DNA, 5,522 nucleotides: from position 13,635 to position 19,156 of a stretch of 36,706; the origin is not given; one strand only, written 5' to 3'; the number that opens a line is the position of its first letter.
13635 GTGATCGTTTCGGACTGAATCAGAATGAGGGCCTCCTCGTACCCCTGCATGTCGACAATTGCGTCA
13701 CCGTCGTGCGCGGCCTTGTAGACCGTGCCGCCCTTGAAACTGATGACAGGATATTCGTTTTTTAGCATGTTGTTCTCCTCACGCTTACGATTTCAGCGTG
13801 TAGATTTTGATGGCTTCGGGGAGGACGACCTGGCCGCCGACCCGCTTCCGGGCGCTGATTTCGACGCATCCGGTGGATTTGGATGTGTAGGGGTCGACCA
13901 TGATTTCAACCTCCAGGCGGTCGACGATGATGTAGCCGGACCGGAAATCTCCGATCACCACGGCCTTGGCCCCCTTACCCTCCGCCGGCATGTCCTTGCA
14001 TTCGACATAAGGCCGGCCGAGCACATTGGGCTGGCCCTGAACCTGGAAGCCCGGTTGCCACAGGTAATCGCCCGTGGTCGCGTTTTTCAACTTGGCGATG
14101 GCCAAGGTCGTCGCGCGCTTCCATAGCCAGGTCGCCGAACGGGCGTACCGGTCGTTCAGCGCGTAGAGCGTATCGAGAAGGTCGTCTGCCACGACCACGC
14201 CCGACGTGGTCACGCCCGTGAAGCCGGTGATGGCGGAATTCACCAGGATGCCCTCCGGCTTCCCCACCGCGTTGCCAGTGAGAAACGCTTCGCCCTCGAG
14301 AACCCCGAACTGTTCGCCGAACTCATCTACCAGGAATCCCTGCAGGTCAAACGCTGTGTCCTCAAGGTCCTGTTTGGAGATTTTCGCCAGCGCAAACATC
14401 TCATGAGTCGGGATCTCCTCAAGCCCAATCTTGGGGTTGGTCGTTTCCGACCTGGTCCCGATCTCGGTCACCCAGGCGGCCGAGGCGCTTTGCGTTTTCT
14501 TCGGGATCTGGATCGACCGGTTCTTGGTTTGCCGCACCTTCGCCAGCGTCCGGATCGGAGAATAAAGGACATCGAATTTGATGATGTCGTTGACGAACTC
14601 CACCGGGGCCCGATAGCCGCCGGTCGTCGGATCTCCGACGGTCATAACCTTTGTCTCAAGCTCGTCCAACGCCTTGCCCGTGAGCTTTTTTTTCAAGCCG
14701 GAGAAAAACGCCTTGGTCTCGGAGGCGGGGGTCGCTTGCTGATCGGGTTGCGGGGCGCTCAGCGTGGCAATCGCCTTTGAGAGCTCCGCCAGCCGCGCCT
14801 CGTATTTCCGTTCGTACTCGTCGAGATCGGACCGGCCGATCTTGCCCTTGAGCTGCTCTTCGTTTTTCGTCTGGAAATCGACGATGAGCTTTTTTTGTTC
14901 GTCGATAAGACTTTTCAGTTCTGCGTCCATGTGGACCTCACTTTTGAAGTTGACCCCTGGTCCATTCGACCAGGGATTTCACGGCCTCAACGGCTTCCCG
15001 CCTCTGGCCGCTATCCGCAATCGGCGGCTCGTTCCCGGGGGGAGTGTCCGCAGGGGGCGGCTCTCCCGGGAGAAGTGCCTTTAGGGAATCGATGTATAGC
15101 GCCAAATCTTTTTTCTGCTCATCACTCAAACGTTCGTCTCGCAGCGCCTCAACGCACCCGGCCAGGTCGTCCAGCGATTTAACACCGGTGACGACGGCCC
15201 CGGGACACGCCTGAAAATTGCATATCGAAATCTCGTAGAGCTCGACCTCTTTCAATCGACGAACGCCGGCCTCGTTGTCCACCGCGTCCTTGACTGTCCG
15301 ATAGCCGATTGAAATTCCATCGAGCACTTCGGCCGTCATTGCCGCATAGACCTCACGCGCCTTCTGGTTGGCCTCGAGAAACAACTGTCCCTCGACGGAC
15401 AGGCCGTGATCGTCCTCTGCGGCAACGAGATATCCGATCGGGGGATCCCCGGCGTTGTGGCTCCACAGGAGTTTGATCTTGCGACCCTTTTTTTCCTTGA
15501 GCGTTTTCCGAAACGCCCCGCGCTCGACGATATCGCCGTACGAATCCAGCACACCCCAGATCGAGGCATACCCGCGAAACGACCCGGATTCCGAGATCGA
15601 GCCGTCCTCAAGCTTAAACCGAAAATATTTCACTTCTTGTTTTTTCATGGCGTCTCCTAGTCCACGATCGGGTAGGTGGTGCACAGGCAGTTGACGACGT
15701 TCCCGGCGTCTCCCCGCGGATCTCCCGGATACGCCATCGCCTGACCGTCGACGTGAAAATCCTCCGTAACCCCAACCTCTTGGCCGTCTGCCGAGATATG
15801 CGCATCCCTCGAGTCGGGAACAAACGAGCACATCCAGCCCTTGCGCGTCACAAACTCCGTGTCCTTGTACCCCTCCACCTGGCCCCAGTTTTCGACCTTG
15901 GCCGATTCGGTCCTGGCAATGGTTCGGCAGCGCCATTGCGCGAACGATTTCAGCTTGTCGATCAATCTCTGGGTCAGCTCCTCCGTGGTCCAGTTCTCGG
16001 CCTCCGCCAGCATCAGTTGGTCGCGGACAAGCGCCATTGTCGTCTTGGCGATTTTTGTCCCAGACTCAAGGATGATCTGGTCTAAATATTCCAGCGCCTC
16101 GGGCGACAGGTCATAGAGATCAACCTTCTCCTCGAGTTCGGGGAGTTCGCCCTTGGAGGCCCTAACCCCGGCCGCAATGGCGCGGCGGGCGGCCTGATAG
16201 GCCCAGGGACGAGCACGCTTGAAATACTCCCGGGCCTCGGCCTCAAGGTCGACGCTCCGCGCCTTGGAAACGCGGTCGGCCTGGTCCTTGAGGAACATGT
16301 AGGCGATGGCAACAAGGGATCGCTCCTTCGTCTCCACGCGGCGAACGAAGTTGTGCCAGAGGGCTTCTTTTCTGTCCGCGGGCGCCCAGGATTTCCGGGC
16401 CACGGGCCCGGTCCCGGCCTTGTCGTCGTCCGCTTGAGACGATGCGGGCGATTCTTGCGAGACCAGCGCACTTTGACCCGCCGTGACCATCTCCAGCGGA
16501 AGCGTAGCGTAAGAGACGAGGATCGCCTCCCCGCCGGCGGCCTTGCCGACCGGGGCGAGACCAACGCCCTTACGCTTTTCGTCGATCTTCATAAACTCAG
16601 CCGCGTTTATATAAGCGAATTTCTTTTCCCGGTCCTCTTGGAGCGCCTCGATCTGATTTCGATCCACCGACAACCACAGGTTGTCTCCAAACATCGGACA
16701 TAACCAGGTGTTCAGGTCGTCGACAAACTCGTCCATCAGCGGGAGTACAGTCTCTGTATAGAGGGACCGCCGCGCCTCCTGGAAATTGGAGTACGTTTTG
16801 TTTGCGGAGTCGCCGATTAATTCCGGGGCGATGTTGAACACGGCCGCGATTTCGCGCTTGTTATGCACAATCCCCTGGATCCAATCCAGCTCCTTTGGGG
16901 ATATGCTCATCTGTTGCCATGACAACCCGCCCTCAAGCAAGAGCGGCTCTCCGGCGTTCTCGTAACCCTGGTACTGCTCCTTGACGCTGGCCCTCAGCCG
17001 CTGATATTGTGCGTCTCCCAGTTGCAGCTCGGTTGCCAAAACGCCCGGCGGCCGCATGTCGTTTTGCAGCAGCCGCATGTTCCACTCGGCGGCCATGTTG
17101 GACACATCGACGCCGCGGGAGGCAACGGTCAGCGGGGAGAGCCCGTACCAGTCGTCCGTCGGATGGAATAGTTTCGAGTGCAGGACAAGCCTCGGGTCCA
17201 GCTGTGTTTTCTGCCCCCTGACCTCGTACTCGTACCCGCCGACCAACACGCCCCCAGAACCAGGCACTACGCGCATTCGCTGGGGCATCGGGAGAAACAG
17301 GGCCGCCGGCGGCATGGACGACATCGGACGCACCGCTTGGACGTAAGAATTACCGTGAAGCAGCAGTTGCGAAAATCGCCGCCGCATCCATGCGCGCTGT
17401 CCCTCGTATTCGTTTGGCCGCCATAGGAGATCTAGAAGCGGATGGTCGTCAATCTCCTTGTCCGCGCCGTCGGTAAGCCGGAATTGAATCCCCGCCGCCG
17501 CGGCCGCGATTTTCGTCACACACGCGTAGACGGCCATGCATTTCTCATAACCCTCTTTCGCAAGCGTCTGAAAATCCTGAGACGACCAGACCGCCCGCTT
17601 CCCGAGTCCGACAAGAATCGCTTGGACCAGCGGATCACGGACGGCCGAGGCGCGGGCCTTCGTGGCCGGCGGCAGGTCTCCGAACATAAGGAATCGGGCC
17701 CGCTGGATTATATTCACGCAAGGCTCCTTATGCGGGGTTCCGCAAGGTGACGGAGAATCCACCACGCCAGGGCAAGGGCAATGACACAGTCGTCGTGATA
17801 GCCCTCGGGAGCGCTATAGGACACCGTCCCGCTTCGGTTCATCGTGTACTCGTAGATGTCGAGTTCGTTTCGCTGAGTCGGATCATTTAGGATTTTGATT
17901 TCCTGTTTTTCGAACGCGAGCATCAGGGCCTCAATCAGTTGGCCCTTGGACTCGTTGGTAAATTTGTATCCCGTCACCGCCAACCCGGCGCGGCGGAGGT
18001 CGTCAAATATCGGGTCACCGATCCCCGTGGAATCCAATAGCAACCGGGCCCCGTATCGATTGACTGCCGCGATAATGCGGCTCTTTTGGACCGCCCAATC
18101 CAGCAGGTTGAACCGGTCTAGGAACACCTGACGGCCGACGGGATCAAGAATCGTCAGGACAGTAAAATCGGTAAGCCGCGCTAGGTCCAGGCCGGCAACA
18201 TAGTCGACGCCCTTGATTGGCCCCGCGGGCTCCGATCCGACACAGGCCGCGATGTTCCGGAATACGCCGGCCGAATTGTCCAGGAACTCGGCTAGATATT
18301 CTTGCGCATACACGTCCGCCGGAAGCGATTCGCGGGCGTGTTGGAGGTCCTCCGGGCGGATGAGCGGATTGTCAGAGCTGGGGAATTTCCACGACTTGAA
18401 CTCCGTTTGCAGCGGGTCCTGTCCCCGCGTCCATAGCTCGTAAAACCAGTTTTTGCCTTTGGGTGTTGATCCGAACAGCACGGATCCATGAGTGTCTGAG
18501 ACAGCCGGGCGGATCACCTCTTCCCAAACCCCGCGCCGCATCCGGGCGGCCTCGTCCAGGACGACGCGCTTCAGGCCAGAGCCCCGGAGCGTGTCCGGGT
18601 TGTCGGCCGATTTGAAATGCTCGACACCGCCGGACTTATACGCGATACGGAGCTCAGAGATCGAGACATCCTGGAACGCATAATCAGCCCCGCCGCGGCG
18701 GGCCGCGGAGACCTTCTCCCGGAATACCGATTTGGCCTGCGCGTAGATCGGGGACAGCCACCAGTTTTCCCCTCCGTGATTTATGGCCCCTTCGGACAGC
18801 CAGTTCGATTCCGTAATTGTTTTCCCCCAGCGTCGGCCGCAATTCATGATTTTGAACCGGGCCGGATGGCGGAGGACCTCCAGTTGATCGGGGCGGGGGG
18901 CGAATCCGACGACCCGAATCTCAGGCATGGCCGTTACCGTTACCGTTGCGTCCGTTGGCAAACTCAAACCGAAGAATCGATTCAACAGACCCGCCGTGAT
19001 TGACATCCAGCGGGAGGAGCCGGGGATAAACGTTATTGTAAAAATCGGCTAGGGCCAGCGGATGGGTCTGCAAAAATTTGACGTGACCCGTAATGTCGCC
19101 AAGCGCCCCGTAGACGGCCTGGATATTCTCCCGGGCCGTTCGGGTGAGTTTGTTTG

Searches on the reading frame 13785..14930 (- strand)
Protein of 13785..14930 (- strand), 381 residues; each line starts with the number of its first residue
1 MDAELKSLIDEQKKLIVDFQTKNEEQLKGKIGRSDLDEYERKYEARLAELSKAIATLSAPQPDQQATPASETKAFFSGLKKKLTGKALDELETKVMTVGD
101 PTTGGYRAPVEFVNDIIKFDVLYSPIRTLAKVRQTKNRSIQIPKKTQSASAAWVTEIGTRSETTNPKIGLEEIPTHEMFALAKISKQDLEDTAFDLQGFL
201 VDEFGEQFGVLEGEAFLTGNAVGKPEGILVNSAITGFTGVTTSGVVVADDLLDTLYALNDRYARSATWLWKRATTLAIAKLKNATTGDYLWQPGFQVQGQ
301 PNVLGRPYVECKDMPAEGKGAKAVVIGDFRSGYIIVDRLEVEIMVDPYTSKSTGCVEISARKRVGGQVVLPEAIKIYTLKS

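Call 23: search_protein_families(library=phrogs, proteins=[window:13785-14930:-], max_evalue=0.00001)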
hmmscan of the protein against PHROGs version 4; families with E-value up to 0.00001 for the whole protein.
window:13785-14930:- (381 aa): 4 families
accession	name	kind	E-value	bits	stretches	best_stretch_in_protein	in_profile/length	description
phrog_10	-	head and packaging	2e-61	209.9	1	4-380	264-636/752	major head protein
phrog_15928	-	head and packaging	1.9e-24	87.7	1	190-378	3-178/185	major head protein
phrog_617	-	head and packaging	1.4e-20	74.8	1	3-375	242-619/626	major head protein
phrog_17162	-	unknown function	6.3e-06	27.3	0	303-380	7-83/85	-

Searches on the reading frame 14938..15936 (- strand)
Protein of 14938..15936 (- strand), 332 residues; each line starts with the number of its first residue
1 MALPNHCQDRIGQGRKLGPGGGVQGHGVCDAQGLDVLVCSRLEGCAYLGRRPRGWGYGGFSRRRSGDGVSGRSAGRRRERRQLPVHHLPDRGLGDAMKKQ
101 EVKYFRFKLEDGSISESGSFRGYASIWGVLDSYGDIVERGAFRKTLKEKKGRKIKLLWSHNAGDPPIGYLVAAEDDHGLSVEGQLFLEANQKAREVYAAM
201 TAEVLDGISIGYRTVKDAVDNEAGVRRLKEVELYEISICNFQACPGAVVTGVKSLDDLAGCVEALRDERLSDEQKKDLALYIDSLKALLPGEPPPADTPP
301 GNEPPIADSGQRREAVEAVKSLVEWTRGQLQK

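Call 23: search_protein_families(library=phrogs, proteins=[window:14938-15936:-], max_evalue=0.00001)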
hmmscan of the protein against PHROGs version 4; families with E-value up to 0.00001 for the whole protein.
window:14938-15936:- (332 aa): 6 families
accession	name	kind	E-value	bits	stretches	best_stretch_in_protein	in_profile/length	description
phrog_80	-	head and packaging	6.4e-49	168.7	1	96-323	213-432/607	head maturation protease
phrog_3244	-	head and packaging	4.8e-31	109.7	1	106-291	22-217/326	head maturation protease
phrog_617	-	head and packaging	5.8e-17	62.8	1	129-256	38-165/626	major head protein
phrog_9644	-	head and packaging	4.3e-12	47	1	115-253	160-307/341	head maturation protease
phrog_3270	-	head and packaging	2.7e-10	40.5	1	117-254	4-131/603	head maturation protease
phrog_7015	-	head and packaging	8.6e-08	33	1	147-254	40-141/240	head maturation protease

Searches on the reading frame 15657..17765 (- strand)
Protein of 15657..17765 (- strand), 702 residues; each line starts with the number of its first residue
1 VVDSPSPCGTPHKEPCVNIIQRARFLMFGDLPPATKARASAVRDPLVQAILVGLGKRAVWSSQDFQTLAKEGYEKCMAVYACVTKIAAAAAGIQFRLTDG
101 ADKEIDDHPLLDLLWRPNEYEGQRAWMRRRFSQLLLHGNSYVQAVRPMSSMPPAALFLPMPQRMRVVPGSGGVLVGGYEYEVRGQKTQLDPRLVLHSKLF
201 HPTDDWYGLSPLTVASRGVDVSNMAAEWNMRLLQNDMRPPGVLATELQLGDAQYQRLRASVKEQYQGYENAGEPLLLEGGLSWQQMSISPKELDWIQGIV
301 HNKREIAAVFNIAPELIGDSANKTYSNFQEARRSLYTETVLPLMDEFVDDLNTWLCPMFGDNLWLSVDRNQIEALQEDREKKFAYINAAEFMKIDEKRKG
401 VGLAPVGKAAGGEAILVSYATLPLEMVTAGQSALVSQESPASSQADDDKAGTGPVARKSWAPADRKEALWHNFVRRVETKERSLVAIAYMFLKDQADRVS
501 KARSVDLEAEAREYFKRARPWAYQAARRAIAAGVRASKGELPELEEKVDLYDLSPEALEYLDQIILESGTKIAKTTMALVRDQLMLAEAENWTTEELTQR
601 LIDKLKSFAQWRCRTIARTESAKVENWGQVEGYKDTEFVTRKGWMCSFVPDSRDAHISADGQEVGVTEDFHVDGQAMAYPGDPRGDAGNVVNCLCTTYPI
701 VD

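Call 23: search_protein_families(library=phrogs, proteins=[window:15657-17765:-], max_evalue=0.00001)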
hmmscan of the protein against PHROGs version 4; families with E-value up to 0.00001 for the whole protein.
window:15657-17765:- (702 aa): 11 families
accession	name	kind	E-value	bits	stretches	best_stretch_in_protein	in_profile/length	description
phrog_2662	-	head and packaging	1.5e-94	319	1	59-698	43-706/717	portal protein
phrog_12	-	head and packaging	1.4e-63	216.9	1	66-519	83-536/646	portal protein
phrog_2468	-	head and packaging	1.5e-33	117.5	1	520-702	93-274/303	head morphogenesis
phrog_5929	-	head and packaging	1.3e-20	74.7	1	226-436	5-214/228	portal protein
phrog_859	-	head and packaging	1.7e-19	70.8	1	481-696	68-285/807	portal protein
phrog_3517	-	head and packaging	5.3e-14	53.3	1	608-700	230-328/371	head morphogenesis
phrog_15127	-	head and packaging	1e-07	31.9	1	496-695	43-246/602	head protein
phrog_18477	-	head and packaging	9.7e-07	28.9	1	609-697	202-295/760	head morphogenesis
phrog_19443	-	head and packaging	1.3e-06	28.2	1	606-702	197-286/579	minor head protein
phrog_595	-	head and packaging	6e-06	26.9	0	594-702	203-299/513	head maturation protease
phrog_21406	-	unknown function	9.3e-06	24.4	0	641-696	293-348/1668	-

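Call 90: search_dna_similar(query=window:15657-17765:-, collection=phages, mode=protein, max_evalue=1e-20, max_rows=12)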
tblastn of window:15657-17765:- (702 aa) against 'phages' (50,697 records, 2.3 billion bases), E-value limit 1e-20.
Records with a match: 12; places in all: 12; records where one place covers at least 80% of the query: 1.
Best place of each record, by identity: <60% 12.
By first word of the organism name: Caudoviricetes 4; Geobacillus 2; Bacteriophage 2; Parageobacillus 1; Bacillus 1; Desulfofustis 1; Alteromonas 1.
By host as written in the record: - 7; Geobacillus kaustophilus ATCC 8005 2; Parageobacillus thermoglucosidasius 23.6 1; Bacillus megaterium 1; Alteromonas gracilis 9a2 1.
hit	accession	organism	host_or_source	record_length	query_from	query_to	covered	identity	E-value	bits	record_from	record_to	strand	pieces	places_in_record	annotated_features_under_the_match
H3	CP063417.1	Parageobacillus phage JGon-2020a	Parageobacillus thermoglucosidasius 23.6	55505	49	634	83%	30.8%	8e-67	245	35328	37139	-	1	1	record has no annotation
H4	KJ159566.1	Geobacillus phage GBK2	Geobacillus kaustophilus ATCC 8005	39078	34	422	55%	41.5%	3e-70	255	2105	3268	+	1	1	portal protein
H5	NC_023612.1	Geobacillus phage GBK2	Geobacillus kaustophilus ATCC 8005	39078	34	422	55%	41.5%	3e-70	255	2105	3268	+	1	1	portal protein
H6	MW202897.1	Caudoviricetes sp.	Manatee Spring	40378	44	425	54%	39.3%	9e-73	263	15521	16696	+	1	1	portal protein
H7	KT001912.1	Bacillus phage Silence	Bacillus megaterium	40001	22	403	54%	36.1%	2e-67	247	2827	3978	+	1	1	portal protein | ribosome_binding_site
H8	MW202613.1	Caudoviricetes sp.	Manatee Spring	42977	33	453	60%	32.5%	4e-53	204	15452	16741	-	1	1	portal protein | minor capsid component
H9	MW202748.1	Caudoviricetes sp.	Manatee Spring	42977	33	453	60%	32.5%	4e-53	204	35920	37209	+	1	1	portal protein | minor capsid component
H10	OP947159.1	Desulfofustis phage LS06-2018-MD02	-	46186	48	424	54%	35.5%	3e-66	244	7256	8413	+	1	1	portal protein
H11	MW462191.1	Bacteriophage sp.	freshwater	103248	56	404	50%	37.3%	2e-58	220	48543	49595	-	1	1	portal protein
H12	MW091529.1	Bacteriophage sp. 103231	sewage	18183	58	405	50%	37.4%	2e-55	211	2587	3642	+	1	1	portal protein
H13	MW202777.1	Caudoviricetes sp.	Manatee Spring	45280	48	402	51%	35.1%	3e-59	223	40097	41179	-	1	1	portal protein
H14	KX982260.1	Alteromonas phage PB15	Alteromonas gracilis 9a2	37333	71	408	48%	25.8%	7e-21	104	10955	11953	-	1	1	gene transfer agent portal protein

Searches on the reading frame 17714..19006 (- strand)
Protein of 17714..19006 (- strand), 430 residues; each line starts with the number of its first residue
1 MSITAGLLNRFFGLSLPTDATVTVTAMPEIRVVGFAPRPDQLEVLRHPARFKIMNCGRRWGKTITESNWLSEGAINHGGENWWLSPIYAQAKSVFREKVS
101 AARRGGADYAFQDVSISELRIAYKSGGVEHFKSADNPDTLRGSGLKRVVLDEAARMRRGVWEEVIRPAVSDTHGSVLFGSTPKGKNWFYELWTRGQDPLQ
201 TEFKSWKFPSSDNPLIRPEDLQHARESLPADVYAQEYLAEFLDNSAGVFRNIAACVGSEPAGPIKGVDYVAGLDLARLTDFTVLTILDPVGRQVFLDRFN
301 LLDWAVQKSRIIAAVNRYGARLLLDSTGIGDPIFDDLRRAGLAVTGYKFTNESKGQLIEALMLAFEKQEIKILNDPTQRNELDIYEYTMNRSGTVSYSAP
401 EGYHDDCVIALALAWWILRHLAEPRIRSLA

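Call 23: search_protein_families(library=phrogs, proteins=[window:17714-19006:-], max_evalue=0.00001)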
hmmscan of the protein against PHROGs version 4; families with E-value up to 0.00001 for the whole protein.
window:17714-19006:- (430 aa): 4 families
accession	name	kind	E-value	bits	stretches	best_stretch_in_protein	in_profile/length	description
phrog_2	-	head and packaging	1.1e-43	151.1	1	29-420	260-594/807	terminase large subunit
phrog_7579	-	head and packaging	1.4e-19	71.3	1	35-251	3-223/239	terminase large subunit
phrog_5909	-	head and packaging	4.9e-10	40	1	188-412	16-262/285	terminase large subunit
phrog_5713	-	head and packaging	6.5e-06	27.1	0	302-400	4-104/143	terminase large subunit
